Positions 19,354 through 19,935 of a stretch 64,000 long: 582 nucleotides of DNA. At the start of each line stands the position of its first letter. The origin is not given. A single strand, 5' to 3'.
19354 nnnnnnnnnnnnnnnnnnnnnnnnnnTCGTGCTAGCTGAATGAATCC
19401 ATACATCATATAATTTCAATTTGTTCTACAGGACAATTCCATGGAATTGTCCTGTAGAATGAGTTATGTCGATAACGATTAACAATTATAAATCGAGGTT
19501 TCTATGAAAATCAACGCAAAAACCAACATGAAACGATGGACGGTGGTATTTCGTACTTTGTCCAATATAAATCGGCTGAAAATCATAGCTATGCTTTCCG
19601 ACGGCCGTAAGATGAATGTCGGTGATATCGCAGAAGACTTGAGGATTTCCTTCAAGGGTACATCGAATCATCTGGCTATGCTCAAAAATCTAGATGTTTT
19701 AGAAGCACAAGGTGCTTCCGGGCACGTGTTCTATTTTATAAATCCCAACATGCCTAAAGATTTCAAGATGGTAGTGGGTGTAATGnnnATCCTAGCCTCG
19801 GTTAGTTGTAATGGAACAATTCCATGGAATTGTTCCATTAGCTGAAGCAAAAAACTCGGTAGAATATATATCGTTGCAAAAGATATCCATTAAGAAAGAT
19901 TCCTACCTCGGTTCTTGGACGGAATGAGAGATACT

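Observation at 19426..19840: ArsR-like regulator gene bracketed by two 32-bp perfect palindromes sharing a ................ core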

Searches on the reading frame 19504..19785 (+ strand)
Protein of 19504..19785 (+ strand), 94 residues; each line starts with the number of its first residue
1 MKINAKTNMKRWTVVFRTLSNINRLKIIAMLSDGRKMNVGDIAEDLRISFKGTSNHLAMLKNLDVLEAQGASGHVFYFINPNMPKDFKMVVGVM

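Call 5: search_protein_families(library=pfam, proteins=[window:19504-19785:+], max_evalue=0.01)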
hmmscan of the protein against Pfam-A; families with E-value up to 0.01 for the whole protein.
window:19504-19785:+ (94 aa): 5 families
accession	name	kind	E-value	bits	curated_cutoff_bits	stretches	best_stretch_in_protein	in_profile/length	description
PF01022.26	HTH_5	-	6.3e-09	36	22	1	23-66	3-45/47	Bacterial regulatory protein, arsR family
PF08100.18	Dimerisation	-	0.001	19.3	25.6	1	17-78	20-82/93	O-methyltransferase dimerisation domain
PF25212.1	HVO_A0114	-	0.0052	17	27.6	1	8-70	9-70/84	HVO_A0114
PF12840.13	HTH_20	-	0.0053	17.1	27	1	19-67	1-49/51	Helix-turn-helix domain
PF13412.12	HTH_24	-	0.0064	16.5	21.9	1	21-66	2-47/48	Winged helix-turn-helix DNA-binding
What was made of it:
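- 19504..19788 (+): ArsR/SmtB-fold winged-helix regulator. The ORF is 94 aa and the conserved protein starts at M9 (19528, 86 aa). It has no Cys and two His. Pfam HTH_5 at 36 bits (call 5).
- Checked: The enclosed ORF 19504-19788 hits Pfam HTH_5 at 36 bits against a cutoff of 22 (call 5).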

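Call 7: find_homologous_proteins(query=window:19504-19785:+)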
Query window:19504-19785:+ (94 aa): 169 proteins with E <= 0.001 among 169 candidates; the best 120 are listed.
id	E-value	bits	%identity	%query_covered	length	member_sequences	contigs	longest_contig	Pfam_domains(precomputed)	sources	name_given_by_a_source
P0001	2.7e-49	182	100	91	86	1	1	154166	PF01022.27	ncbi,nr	ncbi:MAG: winged helix-turn-helix domain-containing protein [bacterium]|nr:winged helix-turn-helix d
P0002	6.2e-49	181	90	100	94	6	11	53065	PF01022.27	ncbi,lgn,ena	ncbi:MAG: metalloregulator ArsR/SmtB family transcription factor [Patescibacteria group bacterium]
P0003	4.7e-47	175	87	100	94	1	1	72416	PF01022.27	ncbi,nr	ncbi:MAG: winged helix-turn-helix domain-containing protein [bacterium]|nr:winged helix-turn-helix d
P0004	5.9e-47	175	85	100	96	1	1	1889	PF01022.27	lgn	-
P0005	3.4e-45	169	84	100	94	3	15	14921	PF01022.27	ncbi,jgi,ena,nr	ncbi:MAG TPA: winged helix-turn-helix domain-containing protein [Candidatus Paceibacterota bacterium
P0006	8.9e-40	152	81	89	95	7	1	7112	PF01022.27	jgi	-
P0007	5.8e-39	149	80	91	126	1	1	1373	PF01022.27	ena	-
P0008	3.3e-38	147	78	91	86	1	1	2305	PF01022.27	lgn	-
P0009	4.6e-38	147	83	91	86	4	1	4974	PF01022.27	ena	-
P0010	6.8e-38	146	79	90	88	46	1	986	PF01022.27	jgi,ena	-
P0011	8.0e-38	146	81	88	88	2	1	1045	PF01022.27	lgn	-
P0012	8.2e-38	146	78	91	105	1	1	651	PF01022.27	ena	-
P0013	1.3e-37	145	78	90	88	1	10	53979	PF01022.27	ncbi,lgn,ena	ncbi:MAG: ArsR family transcriptional regulator [Patescibacteria group bacterium]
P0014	1.6e-37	145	82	88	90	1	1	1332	PF01022.27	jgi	-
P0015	1.9e-37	145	70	100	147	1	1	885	PF01022.27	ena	-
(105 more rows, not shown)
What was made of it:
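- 19504..19788 (+): 169 homologues, the 120 listed at 65-100% identity (call 7).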

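Call 9: find_encoding_contigs(protein=P0002, flank=4000, max_places=4)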
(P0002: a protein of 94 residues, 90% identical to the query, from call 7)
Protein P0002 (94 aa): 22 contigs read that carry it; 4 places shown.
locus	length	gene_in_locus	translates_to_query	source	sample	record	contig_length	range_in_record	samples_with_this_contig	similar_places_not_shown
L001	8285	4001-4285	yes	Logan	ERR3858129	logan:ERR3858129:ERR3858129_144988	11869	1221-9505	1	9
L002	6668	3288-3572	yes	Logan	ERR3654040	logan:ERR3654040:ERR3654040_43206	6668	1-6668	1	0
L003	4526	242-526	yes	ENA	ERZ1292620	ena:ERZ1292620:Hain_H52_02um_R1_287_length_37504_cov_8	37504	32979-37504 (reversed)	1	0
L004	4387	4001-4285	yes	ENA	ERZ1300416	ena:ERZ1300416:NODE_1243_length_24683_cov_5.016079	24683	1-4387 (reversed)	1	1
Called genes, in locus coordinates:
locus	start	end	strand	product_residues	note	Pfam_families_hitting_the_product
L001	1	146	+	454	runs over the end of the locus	?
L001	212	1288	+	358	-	PF00226:DnaJ, PF01556:DnaJ_C, PF00684:DnaJ_CXXCXGXG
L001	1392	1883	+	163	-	-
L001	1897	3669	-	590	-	PF13230:GATase_4, PF13522:GATase_6, PF13537:GATase_7, PF13580:SIS_2 (faint), PF01380:SIS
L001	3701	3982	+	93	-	-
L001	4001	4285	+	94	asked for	PF01022:HTH_5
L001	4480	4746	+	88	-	PF11950:DUF3467 (weak)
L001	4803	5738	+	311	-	PF00579:tRNA-synt_1b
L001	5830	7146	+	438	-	PF01336:tRNA_anti-codon, PF00152:tRNA-synt_2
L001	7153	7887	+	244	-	PF02616:SMC_ScpA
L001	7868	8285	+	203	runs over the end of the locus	PF04079:SMC_ScpB, PF13463:HTH_27 (faint)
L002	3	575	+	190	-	?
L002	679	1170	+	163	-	-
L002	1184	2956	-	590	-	PF13230:GATase_4, PF13522:GATase_6, PF13537:GATase_7, PF13580:SIS_2 (faint), PF01380:SIS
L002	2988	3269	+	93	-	-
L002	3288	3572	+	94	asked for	PF01022:HTH_5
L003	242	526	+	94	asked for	PF01022:HTH_5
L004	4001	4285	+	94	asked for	PF01022:HTH_5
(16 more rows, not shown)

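Call 10: find_encoding_contigs(protein=P0003, flank=4000, max_places=3)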
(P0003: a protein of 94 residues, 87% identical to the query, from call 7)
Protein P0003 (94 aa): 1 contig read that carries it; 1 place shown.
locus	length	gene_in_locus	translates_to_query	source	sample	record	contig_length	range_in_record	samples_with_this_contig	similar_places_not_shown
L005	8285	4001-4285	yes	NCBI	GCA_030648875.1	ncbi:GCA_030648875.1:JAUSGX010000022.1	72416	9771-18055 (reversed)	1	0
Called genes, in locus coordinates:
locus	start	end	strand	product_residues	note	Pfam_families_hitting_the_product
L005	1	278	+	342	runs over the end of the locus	PF08545:ACP_syn_III (weak), PF08541:ACP_syn_III_C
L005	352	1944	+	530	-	PF16927:HisKA_7TM, PF02518:HATPase_c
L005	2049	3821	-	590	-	PF13230:GATase_4 (weak), PF13522:GATase_6, PF13537:GATase_7, PF13580:SIS_2 (faint), PF01380:SIS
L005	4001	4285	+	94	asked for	PF01022:HTH_5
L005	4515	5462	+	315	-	PF00579:tRNA-synt_1b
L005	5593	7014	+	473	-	PF01336:tRNA_anti-codon, PF00152:tRNA-synt_2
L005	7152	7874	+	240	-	PF02616:SMC_ScpA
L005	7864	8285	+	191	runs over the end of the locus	PF04079:SMC_ScpB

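Call 11: find_encoding_contigs(protein=P0005, flank=4000, max_places=4)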
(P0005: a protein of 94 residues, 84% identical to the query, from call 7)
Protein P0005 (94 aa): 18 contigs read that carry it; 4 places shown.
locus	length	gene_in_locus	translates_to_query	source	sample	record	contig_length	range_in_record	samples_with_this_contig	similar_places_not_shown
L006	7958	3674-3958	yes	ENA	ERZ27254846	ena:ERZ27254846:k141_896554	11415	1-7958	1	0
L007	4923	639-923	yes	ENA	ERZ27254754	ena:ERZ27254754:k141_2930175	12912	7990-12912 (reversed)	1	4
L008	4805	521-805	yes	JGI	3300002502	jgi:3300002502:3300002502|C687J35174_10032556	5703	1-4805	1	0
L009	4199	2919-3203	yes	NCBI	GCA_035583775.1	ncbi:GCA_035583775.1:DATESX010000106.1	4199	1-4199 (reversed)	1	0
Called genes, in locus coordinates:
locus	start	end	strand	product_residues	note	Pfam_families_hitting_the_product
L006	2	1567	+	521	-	?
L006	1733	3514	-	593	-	PF13230:GATase_4 (weak), PF13522:GATase_6, PF13537:GATase_7, PF01380:SIS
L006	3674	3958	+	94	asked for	PF01022:HTH_5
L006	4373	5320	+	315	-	PF00579:tRNA-synt_1b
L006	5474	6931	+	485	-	PF01336:tRNA_anti-codon, PF00152:tRNA-synt_2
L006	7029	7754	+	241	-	PF02616:SMC_ScpA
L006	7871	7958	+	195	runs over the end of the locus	PF04079:SMC_ScpB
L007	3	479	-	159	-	?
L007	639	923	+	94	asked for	PF01022:HTH_5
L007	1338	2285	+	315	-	PF00579:tRNA-synt_1b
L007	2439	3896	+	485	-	PF01336:tRNA_anti-codon, PF00152:tRNA-synt_2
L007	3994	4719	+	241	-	PF02616:SMC_ScpA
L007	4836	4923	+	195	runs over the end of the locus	PF04079:SMC_ScpB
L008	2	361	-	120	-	?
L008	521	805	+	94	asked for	PF01022:HTH_5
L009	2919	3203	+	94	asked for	PF01022:HTH_5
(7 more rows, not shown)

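Call 15: find_related_loci(query=A1, collection=genome_contigs, flank=2500)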
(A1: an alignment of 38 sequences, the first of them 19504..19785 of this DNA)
Query A1 (94 aa) in genome_contigs; peptide patterns used: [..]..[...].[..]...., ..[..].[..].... (x = any residue, [..] = any of these).
41 stretches matched a pattern; 27 encode a relative of the query (tblastn E <= 1e-3); 27 distinct loci.
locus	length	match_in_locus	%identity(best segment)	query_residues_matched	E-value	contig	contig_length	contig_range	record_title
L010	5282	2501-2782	90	1-94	1e-55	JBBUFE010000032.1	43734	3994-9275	MAG: Patescibacteria group bacterium isolate H52-bin063_1 H52_bin063_1_000000000032, whole genome shotgun sequence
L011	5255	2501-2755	76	9-93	1e-43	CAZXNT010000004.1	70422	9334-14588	MAG TPA_asm: uncultured Candidatus Saccharibacteria bacterium isolate SRP302447_co2_43 genome assembly, contig: NODE_119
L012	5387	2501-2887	79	8-93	2e-43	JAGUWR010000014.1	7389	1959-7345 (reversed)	MAG: Candidatus Paceibacterota bacterium isolate DeMMO4_23 c_000000001486, whole genome shotgun sequence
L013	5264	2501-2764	73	6-93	3e-43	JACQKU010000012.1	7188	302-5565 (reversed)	MAG: Candidatus Liptonbacteria bacterium isolate NC_groundwater_1185_Ag_S-0.1um_48_121 S_p1_S3_coassembly_k141_1235556,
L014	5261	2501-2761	74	7-93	5e-43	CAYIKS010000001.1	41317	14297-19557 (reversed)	MAG TPA_asm: uncultured Candidatus Saccharibacteria bacterium isolate ERP119705_co20_486 genome assembly, contig: NODE_7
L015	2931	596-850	75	9-93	1e-42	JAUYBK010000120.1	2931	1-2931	MAG: Methanobacteriaceae archaeon isolate C19_metabat.bin.22_sub C19_k141_39039, whole genome shotgun sequence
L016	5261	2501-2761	72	6-92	5e-42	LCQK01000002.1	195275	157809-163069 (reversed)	MAG: Candidatus Jorgensenbacteria bacterium GW2011_GWB1_50_10 UY55_C0002, whole genome shotgun sequence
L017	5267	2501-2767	73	6-94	2e-42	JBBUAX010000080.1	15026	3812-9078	MAG: Patescibacteria group bacterium isolate H43-bin011_1 H43_bin011_1_000000000080, whole genome shotgun sequence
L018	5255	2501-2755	75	9-93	2e-42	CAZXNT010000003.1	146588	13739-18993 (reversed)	MAG TPA_asm: uncultured Candidatus Saccharibacteria bacterium isolate SRP302447_co2_43 genome assembly, contig: NODE_378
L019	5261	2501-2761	70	8-94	6e-42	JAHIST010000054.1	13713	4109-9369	MAG: Patescibacteria group bacterium isolate MM_PC_MetaG.mb.188 MM_PC_MetaG.mb.188_k141_1076520, whole genome shotgun se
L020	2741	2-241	78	12-91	2e-41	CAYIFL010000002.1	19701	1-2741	MAG TPA_asm: uncultured Candidatus Saccharibacteria bacterium isolate ERP119705_co18_686 genome assembly, contig: NODE_3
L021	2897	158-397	80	9-88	3e-41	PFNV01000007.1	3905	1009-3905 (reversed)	MAG: Candidatus Tagabacteria bacterium CG_4_10_14_0_2_um_filter_40_13 CG_4_10_14_0.2_scaffold_17573_c, whole genome shot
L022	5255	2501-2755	71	8-92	9e-41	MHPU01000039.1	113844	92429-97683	MAG: Candidatus Staskawiczbacteria bacterium RIFOXYD1_FULL_32_13 rifoxyd1_full_scaffold_71, whole genome shotgun sequenc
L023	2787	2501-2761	71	8-94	6e-41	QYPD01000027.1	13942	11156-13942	MAG: Spirochaetia bacterium isolate PowLak16_MAG37 c_000000005940, whole genome shotgun sequence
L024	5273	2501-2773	70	3-94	1e-40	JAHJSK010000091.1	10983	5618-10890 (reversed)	MAG: Patescibacteria group bacterium isolate OS_PC_MetaG.mb.199 OS_PC_MetaG.mb.199_k141_610031, whole genome shotgun seq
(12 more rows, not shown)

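Call 27: search_solved_structures(query=A1, max_evalue=0.001, show_alignments=2)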
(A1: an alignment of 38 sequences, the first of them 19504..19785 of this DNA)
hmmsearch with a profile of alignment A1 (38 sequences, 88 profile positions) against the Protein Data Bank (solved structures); distinct sequences matched with E-value up to 0.001: 20.
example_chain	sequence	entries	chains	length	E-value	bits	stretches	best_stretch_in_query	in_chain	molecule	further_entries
6cdb_A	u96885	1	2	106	2.8e-09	40.2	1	2-73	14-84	ArsR family transcriptional regulator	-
4k2e_A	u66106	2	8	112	3.4e-09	40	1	5-77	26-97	Transcriptional activator HlyU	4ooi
4ggg_A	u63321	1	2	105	6.7e-09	39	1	2-73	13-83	Repressor protein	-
3jth_A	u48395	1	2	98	8.5e-09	38.7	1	5-83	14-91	Transcription activator HlyU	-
5znx_A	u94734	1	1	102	9.5e-09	38.5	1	5-83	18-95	Transcriptional activator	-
2kjb_A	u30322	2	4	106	1.2e-08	38.2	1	2-73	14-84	CzrA protein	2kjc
1r1u_A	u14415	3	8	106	1.2e-08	38.2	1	2-73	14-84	repressor protein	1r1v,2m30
6cda_A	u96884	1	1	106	6.3e-08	35.9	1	2-73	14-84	ArsR family transcriptional regulator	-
1r22_A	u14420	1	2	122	6.8e-08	35.8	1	7-85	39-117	Transcriptional repressor smtB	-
9t6t_A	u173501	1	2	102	1.8e-07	34.5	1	6-77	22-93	Lmo1102 protein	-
1r1t_A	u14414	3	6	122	1.9e-07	34.3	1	7-85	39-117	Transcriptional repressor smtB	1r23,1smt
9t6r_A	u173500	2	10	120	2.3e-07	34.1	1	6-78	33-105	Lmo1102 protein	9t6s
3cuo_A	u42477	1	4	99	2.3e-05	27.7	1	7-77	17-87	Uncharacterized HTH-type transcriptional regulator ygaV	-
1u2w_A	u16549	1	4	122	6.3e-05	26.3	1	7-74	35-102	Cadmium efflux system accessory protein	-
3f72_A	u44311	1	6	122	9.2e-05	25.7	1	7-72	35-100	Cadmium efflux system accessory protein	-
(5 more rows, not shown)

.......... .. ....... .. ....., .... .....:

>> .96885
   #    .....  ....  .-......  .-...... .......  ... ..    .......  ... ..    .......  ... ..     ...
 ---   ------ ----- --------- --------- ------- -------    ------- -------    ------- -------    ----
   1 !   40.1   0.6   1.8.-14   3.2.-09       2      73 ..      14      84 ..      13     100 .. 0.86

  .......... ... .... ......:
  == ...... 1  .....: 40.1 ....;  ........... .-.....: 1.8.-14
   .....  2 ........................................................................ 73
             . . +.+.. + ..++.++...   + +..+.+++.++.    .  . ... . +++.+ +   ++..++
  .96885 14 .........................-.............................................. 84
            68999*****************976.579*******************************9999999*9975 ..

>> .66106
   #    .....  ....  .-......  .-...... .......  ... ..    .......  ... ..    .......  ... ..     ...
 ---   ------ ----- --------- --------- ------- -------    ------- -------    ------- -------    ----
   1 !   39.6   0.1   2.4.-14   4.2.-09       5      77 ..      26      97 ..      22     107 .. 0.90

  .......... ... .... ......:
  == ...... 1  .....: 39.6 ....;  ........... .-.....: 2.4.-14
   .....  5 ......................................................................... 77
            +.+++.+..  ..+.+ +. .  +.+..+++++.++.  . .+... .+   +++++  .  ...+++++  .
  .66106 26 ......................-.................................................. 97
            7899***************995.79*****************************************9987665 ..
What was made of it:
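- On ArsR/SmtB (HTH_5) transcription factor family: A profile search of the PDB gives CzrA, HlyU and SmtB at about 1e-9 (call 27).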
